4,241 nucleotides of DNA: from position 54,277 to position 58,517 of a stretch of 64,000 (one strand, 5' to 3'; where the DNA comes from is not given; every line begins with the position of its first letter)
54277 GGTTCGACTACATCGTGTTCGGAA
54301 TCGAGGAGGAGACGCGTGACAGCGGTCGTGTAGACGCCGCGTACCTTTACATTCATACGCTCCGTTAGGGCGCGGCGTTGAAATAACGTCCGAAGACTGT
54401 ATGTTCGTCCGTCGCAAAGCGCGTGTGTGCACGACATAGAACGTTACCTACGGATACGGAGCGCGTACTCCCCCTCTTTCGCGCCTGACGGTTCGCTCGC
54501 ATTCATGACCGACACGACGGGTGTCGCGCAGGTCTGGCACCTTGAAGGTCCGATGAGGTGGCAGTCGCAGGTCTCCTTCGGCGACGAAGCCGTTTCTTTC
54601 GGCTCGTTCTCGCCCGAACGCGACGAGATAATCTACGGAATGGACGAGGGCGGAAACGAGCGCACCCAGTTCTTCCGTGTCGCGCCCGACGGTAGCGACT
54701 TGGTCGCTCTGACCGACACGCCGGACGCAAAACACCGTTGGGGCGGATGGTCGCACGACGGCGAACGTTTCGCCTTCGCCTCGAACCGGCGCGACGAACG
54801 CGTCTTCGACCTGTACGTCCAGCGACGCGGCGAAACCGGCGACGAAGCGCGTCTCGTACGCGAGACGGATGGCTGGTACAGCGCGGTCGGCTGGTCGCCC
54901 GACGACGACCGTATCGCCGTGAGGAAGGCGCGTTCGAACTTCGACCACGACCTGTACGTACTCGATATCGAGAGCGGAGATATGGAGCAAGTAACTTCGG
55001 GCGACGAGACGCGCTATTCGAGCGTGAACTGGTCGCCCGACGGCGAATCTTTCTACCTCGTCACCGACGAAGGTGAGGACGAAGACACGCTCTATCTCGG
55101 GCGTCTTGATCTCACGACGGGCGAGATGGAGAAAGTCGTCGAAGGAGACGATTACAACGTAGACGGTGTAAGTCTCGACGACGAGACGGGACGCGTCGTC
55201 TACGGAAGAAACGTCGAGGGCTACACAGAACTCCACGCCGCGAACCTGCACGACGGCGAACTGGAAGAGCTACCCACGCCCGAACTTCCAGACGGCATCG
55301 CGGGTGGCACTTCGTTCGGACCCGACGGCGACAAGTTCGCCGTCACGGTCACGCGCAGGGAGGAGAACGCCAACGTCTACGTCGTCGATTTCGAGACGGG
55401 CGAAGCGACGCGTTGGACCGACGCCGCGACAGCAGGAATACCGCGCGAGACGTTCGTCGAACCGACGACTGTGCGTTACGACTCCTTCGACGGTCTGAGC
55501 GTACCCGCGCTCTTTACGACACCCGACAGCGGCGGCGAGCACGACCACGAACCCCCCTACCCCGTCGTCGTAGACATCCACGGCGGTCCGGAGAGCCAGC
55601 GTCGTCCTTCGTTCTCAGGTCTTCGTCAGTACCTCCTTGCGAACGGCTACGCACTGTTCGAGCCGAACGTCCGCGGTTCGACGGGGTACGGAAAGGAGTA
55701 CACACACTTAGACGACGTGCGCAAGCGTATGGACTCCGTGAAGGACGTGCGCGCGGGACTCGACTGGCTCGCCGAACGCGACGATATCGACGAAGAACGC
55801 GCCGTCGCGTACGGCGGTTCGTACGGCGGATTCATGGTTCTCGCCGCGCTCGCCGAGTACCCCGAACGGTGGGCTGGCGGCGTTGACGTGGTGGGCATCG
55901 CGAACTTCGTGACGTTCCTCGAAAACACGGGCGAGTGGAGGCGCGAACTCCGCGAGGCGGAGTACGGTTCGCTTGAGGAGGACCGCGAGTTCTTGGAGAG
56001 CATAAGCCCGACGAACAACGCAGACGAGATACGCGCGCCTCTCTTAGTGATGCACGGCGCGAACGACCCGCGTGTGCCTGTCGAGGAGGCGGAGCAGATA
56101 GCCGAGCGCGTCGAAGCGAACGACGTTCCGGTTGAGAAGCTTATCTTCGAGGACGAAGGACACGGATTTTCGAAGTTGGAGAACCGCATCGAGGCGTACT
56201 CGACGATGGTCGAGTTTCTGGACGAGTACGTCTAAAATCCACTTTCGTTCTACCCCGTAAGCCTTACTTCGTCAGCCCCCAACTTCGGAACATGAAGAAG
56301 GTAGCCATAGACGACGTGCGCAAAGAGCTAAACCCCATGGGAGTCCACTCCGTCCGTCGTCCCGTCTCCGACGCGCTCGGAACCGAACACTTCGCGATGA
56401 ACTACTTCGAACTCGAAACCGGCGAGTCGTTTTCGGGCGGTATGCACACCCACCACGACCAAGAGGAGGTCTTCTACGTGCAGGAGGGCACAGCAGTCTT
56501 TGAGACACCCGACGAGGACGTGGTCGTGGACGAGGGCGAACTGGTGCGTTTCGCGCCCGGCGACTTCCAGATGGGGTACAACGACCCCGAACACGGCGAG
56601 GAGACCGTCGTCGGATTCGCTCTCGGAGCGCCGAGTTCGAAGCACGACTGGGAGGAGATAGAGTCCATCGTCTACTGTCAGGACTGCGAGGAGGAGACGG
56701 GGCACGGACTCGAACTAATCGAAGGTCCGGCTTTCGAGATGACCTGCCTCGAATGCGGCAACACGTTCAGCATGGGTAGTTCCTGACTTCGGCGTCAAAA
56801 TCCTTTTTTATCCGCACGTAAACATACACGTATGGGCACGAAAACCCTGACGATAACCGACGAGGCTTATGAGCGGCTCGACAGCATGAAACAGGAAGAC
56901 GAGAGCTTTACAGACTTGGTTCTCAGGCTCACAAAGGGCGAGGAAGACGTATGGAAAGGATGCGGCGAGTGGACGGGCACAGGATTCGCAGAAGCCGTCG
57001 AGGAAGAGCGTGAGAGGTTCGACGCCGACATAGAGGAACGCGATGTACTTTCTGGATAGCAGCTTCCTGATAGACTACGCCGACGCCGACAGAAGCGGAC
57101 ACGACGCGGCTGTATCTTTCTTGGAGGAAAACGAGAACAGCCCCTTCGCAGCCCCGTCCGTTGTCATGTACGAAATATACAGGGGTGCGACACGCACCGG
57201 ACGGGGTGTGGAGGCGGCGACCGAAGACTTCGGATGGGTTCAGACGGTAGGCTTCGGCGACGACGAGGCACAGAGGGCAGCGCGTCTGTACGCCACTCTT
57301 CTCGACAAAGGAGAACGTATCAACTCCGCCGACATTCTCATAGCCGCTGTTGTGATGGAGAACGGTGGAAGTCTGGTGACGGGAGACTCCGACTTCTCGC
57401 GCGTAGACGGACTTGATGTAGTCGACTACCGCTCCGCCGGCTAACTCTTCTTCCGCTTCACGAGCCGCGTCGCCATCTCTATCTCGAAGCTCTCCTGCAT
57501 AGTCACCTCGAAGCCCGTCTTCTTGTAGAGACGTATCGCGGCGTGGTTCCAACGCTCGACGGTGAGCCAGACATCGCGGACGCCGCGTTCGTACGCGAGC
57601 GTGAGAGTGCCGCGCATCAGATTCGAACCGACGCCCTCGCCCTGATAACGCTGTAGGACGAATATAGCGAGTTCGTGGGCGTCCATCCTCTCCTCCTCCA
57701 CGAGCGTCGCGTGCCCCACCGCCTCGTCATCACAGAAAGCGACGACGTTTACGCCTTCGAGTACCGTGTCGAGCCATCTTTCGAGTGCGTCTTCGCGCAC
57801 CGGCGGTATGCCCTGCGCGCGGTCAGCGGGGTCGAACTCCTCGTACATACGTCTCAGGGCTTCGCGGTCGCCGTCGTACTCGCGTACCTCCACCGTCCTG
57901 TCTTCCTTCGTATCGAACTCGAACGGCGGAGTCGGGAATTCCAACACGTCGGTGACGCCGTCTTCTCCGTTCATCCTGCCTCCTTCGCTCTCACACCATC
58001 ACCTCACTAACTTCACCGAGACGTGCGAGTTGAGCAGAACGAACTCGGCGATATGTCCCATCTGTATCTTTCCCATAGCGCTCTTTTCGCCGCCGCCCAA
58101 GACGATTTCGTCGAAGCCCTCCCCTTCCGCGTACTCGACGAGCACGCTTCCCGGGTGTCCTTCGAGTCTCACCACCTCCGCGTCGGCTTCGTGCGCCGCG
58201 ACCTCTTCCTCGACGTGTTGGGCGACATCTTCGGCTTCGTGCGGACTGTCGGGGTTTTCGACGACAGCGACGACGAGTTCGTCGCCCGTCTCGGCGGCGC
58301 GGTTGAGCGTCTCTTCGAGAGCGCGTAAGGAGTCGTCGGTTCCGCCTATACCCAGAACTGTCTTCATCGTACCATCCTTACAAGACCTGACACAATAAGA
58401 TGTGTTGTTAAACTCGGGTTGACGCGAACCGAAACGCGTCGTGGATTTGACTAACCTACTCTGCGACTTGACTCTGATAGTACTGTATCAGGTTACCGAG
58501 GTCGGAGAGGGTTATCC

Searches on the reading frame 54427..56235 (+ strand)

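Call 89: search_protein_families(library=pfam, proteins=[window:54427-56235:+], max_evalue=0.001)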
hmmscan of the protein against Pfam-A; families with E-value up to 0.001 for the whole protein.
window:54427-56235:+ (602 aa): 12 families
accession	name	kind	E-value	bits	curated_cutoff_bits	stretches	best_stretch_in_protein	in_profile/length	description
PF00326.27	Peptidase_S9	-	1.9e-46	158.7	22.6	1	394-601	1-209/213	Prolyl oligopeptidase family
PF20434.5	BD-FAE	-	5.2e-13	49.4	26.8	1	374-560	9-213/215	BD-FAE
PF12146.15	Hydrolase_4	-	1.6e-12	47.7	27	1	377-485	3-104/239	Serine aminopeptidase, S33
PF07676.18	PD40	-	4.8e-12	45.9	20.9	0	105-131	13-38/38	WD40-like Beta Propeller Repeat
PF00561.26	Abhydrolase_1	-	1.7e-11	44.7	25.8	1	379-504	1-109/245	alpha/beta hydrolase fold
PF02129.25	Peptidase_S15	-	7.1e-11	42.7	23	1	374-493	15-131/262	X-Pro dipeptidyl-peptidase (S15 family)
PF01738.24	DLH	-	1.9e-10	41.1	21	1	400-588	34-195/217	Dienelactone hydrolase family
PF00930.27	DPPIV_N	-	1e-07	31.5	22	0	162-214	6-62/354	Dipeptidyl peptidase IV (DPP IV) N-terminal region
PF02897.21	Peptidase_S9_N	-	1.9e-07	30.7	24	1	57-330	127-411/414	Prolyl oligopeptidase, N-terminal beta-propeller domain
PF25174.1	Beta-prop_THOC3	-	2.3e-07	30.5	305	1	107-251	9-138/272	THOC3 beta-propeller domain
PF05448.18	AXE1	-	4.4e-05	22.9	21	0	344-427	54-129/321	Acetyl xylan esterase (AXE1)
PF07859.19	Abhydrolase_3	-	6.8e-05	23.2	25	1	438-581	49-208/210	alpha/beta hydrolase fold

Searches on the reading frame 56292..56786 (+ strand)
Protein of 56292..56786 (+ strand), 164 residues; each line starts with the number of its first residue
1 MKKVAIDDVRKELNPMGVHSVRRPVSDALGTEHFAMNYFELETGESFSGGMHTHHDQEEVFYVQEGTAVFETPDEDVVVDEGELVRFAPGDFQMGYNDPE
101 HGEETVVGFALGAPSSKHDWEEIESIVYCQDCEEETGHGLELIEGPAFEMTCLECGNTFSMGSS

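Call 89: search_protein_families(library=pfam, proteins=[window:56292-56786:+], max_evalue=0.001)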
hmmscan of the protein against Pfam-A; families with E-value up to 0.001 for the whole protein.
window:56292-56786:+ (164 aa): 1 family
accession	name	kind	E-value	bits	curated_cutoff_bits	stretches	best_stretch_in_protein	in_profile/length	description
PF07883.17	Cupin_2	-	9.4e-09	35.3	27.2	1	38-90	2-51/70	Cupin domain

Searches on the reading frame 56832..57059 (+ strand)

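Call 89: search_protein_families(library=pfam, proteins=[window:56832-57059:+], max_evalue=0.001)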
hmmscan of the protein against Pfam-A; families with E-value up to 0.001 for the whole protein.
window:56832-57059:+ (75 aa): 2 families
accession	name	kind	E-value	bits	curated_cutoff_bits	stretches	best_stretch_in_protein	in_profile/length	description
PF02697.20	VAPB_antitox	-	3e-14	54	27.9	1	4-63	1-64/69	Putative antitoxin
PF24434.1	DUF7557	-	7.9e-06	25.7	25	1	3-33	1-31/45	Family of unknown function (DUF7557)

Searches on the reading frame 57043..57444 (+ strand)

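Call 89: search_protein_families(library=pfam, proteins=[window:57043-57444:+], max_evalue=0.001)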
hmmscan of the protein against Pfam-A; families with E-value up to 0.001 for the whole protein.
window:57043-57444:+ (133 aa): 1 family
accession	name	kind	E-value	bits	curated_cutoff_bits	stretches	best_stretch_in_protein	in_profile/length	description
PF01850.27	PIN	-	3.9e-16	60.2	23.6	1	2-123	1-119/120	PIN domain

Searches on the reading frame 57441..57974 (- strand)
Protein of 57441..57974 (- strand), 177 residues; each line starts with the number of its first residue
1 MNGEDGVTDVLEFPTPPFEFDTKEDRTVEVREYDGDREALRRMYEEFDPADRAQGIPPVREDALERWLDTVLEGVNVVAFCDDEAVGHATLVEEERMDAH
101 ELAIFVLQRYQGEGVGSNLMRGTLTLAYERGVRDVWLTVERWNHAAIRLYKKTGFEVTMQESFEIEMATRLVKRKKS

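Call 89: search_protein_families(library=pfam, proteins=[window:57441-57974:-], max_evalue=0.001)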
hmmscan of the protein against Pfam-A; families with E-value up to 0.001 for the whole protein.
window:57441-57974:- (177 aa): 6 families
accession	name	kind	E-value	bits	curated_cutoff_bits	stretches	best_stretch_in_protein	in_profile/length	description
PF00583.31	Acetyltransf_1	-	1.7e-17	64.2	20.7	1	42-155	3-116/116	Acetyltransferase (GNAT) family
PF13508.13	Acetyltransf_7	-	1.5e-11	44.9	27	1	77-157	6-84/84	Acetyltransferase (GNAT) domain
PF13673.13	Acetyltransf_10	-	1.5e-09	38.3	23.6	1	76-161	33-113/128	Acetyltransferase (GNAT) domain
PF13302.13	Acetyltransf_3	-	1.5e-08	35.9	25.4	1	35-156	10-138/138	Acetyltransferase (GNAT) domain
PF08445.16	FR47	-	8.2e-05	23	22.1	1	103-161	26-83/86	FR47-like protein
PF13527.13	Acetyltransf_9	-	0.00026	21.4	25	0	62-157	29-126/127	Acetyltransferase (GNAT) domain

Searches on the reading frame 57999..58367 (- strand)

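Call 89: search_protein_families(library=pfam, proteins=[window:57999-58367:-], max_evalue=0.001)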
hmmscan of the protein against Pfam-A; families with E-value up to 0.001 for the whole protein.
window:57999-58367:- (122 aa): 1 family
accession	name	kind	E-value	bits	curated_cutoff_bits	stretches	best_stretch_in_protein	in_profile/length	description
PF00582.32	Usp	-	8.7e-13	49.5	24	1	2-122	4-141/141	Universal stress protein family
